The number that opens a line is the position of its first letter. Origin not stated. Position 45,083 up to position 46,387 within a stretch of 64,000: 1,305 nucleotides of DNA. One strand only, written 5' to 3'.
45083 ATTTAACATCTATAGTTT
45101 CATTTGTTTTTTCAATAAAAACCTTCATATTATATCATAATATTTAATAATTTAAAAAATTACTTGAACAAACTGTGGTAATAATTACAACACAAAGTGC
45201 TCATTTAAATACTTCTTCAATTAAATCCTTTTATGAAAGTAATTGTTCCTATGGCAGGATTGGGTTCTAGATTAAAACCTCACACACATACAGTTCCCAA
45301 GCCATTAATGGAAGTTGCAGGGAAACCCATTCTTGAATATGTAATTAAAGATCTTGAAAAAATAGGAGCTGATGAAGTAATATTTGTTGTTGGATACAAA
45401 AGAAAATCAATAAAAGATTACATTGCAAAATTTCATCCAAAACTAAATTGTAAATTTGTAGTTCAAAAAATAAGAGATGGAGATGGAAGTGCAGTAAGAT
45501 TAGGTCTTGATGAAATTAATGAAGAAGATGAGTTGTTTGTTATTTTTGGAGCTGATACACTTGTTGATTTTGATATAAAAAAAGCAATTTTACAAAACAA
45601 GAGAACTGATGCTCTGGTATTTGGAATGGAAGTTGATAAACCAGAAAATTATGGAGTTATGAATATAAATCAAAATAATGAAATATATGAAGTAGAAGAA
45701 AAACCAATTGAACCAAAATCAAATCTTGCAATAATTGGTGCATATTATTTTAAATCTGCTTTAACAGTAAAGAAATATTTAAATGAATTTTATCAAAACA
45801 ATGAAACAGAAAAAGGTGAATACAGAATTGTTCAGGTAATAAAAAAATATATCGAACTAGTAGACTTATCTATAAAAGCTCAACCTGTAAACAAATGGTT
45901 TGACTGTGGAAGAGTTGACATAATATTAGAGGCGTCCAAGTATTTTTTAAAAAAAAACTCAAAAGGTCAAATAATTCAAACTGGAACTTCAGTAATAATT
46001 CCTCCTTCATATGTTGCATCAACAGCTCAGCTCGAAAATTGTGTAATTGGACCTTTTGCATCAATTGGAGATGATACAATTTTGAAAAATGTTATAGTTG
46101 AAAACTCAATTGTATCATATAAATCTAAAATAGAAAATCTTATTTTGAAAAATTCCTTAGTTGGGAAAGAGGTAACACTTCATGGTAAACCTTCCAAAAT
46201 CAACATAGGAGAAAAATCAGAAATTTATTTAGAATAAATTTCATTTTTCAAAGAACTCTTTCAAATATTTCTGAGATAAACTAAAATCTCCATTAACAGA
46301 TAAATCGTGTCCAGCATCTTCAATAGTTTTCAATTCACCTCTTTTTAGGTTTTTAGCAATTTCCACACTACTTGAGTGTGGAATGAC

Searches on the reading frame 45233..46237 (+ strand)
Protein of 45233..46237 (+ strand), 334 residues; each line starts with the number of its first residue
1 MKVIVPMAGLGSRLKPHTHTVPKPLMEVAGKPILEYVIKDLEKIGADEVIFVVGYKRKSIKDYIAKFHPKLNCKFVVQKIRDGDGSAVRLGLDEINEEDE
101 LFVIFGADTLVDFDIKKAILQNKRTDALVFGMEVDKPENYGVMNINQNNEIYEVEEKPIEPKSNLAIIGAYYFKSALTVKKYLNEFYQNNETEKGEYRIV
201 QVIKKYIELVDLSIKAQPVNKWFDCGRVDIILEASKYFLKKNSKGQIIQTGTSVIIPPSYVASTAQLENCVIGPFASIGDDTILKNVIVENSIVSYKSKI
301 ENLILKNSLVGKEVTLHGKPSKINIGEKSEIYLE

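Call 78: search_protein_families(library=pfam, proteins=[window:45233-46237:+], max_evalue=0.00001)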
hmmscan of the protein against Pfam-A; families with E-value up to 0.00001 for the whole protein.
window:45233-46237:+ (334 aa): 2 families
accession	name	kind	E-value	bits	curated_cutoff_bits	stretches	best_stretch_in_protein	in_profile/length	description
PF00483.29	NTP_transferase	-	1e-35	123.9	21.2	1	7-238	6-242/245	Nucleotidyl transferase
PF12804.13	NTP_transf_3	-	1.5e-10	41.9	27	1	4-122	2-110/160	MobA-like NTP transferase domain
